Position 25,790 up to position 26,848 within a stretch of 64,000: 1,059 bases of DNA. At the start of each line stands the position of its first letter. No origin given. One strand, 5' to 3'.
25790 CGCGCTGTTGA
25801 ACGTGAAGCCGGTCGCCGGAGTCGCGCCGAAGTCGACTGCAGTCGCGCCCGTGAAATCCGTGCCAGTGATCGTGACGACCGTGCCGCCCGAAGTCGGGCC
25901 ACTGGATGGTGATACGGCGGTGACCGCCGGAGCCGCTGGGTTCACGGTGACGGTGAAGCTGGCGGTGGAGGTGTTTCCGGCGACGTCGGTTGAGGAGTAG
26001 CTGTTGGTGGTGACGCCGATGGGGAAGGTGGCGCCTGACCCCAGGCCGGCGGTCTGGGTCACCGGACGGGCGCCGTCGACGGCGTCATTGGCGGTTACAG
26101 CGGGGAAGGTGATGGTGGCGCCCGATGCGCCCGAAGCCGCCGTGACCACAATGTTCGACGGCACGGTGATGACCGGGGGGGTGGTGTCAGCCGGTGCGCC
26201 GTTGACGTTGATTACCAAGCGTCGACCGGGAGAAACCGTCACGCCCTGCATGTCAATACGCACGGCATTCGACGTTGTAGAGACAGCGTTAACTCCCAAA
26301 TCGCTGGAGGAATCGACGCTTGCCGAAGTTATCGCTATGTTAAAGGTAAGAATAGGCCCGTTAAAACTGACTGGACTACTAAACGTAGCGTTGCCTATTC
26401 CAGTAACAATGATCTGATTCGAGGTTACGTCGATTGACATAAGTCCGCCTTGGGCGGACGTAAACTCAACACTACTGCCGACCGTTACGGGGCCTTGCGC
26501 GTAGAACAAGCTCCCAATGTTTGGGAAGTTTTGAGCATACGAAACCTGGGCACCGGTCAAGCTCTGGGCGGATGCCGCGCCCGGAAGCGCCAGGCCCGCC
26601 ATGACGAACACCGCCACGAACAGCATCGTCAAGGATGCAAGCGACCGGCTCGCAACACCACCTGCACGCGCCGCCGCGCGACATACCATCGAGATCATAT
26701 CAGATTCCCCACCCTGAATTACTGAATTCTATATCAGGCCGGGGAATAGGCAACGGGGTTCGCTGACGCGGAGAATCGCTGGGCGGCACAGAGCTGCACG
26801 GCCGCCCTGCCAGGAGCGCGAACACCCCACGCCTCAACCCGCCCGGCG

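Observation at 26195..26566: Swapped, low-GC N-terminal tip domain on an otherwise host-like adhesin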

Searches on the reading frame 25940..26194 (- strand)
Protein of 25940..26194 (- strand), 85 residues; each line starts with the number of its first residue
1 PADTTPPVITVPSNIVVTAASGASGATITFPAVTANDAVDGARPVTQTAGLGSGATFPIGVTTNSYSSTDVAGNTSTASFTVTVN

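Call 37: find_related_loci(query=window:25940-26194:-, collection=metagenome_contigs, flank=2500)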
Query window:25940-26194:- (85 aa) in metagenome_contigs; peptide patterns used: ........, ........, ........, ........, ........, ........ (x = any residue, [..] = any of these).
599 stretches matched a pattern (row limit reached: there are more); 71 encode a relative of the query (tblastn E <= 1e-3); 71 distinct loci.
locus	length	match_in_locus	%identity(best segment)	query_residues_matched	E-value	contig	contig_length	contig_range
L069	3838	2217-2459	59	1-85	8e-19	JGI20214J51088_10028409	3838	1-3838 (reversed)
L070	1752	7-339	57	3-84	2e-17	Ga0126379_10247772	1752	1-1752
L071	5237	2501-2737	54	3-85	6e-17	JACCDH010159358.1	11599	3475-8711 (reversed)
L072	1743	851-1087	53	3-85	2e-16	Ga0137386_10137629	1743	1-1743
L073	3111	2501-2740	53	1-85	3e-16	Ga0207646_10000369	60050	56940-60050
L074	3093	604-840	52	3-85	3e-15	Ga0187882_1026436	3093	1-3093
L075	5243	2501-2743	48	3-84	5e-15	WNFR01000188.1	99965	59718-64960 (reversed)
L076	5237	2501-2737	55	2-85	5e-15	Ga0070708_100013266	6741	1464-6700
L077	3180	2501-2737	46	5-84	6e-15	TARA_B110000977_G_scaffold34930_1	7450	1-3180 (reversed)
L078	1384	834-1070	52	3-85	1e-14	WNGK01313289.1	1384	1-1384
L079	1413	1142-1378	52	3-85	2e-14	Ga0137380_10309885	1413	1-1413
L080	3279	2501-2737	53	2-85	2e-14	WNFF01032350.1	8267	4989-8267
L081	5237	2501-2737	53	2-85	3e-14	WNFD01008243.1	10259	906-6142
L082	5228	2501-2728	48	3-80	5e-14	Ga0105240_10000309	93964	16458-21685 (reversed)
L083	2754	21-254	52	2-84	5e-14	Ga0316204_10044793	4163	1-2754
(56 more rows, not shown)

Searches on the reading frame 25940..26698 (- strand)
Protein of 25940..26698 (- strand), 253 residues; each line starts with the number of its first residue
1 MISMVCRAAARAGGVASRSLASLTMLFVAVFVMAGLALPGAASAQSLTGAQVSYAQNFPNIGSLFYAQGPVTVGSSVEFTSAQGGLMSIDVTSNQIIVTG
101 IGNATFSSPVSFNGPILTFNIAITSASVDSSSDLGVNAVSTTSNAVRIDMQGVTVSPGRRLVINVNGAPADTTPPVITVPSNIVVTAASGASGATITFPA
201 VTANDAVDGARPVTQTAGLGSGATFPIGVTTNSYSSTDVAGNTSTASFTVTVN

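Call 31: find_related_loci(query=window:25940-26698:-, collection=genome_contigs, flank=3000)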
Query window:25940-26698:- (253 aa) in genome_contigs; peptide patterns used: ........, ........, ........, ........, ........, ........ (x = any residue, [..] = any of these).
167 stretches matched a pattern; 61 encode a relative of the query (tblastn E <= 1e-3); 61 distinct loci.
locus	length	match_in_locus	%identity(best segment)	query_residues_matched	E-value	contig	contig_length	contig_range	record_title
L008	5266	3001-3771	51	1-253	2e-66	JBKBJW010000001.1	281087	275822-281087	MAG: Brevundimonas sp. isolate 21I_056.bin.6 NODE_24_length_281087_cov_13.894930, whole genome shotgun sequence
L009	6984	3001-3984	54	171-253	3e-17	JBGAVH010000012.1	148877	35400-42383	MAG: Saprospiraceae bacterium isolate MAG_AAO_AS.28 AAOAS-28_NODE_12_length_148877_cov_14.519677, whole genome shotgun s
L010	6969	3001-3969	50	171-252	1e-16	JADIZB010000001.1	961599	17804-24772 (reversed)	MAG: Bacteroidales bacterium isolate AalE_18-Q3-R2-46_MAXAC.025 tig00000767-10-9601290, whole genome shotgun sequence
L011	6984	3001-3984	51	171-253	2e-16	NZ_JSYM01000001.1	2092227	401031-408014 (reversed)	Flavobacterium sp. AED Contig01, whole genome shotgun sequence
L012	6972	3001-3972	39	86-252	2e-16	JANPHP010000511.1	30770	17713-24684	MAG: Bacteroidota bacterium isolate VAR_69_concoct_374_sub VAR_69_k141_4912178, whole genome shotgun sequence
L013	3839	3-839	43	141-253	4e-16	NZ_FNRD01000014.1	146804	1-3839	Flavobacterium gillisiae strain DSM 22376, whole genome shotgun sequence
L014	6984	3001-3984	46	149-253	5e-16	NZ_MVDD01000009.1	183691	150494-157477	Labilibaculum filiforme strain 59.16B 2648548684, whole genome shotgun sequence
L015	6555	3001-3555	43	142-253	1e-15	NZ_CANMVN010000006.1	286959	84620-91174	Uncultured Psychroserpens sp. isolate N2Y086-Z.fasta NODE_6, whole genome shotgun sequence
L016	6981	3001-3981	50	171-252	4e-15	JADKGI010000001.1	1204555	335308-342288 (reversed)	MAG: Saprospiraceae bacterium isolate Ribe_18-Q3-R11-54_BATAC.612 tig00000860-10-12029510, whole genome shotgun sequence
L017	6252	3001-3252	48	171-253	3e-15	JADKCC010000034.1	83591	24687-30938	MAG: Saprospiraceae bacterium isolate OdNE_18-Q3-R46-58_BATAC.302 tig00013550-10-835930, whole genome shotgun sequence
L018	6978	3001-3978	51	171-253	3e-15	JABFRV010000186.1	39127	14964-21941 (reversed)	MAG: Saprospiraceae bacterium isolate S-RSF-IL-02 seq_165, whole genome shotgun sequence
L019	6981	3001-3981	50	170-253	7e-15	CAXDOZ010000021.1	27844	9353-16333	MAG TPA_asm: uncultured Chitinophagales bacterium isolate SRR5788144_binner12_Refined_20 genome assembly, contig: ERZ123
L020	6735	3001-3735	49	170-253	1e-14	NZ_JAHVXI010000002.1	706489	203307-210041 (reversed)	Psychroserpens luteolus strain XSD401 NODE_2_length_706489_cov_125.272687, whole genome shotgun sequence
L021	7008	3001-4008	51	158-253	1e-14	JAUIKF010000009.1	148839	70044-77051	MAG: Bacteroidia bacterium isolate Co_bin.347 NODE_1156_length_148839_cov_6.923954, whole genome shotgun sequence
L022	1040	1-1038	42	141-253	1e-14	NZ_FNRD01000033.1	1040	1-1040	Flavobacterium gillisiae strain DSM 22376, whole genome shotgun sequence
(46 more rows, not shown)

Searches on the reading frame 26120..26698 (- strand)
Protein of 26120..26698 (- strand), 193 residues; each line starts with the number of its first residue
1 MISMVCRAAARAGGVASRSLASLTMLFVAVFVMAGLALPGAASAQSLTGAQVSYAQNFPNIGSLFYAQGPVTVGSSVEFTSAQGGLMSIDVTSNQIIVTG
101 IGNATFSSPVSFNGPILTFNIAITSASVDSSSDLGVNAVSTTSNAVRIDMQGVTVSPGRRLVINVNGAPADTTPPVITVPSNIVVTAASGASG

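Call 16: find_homologous_proteins(query=window:26120-26698:-, max_evalue=0.00001)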
Query window:26120-26698:- (193 aa): 3 proteins with E <= 0.00001 among 1381 candidates.
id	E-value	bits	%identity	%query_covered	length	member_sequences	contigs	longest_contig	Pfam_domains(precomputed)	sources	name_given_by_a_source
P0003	2.6e-71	257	77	86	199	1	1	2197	-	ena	-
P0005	3.0e-35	139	51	90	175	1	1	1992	-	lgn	-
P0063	3.0e-6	45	64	23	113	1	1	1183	-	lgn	-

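Call 19: find_encoding_contigs(protein=P0063, flank=10000)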
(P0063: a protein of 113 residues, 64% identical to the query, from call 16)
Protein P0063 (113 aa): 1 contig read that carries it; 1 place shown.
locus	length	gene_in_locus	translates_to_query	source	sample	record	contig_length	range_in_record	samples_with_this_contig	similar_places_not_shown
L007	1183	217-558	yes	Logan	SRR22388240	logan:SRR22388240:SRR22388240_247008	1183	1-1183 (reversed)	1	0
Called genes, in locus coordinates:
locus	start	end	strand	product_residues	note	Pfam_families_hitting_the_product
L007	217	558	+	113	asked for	-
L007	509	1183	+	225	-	?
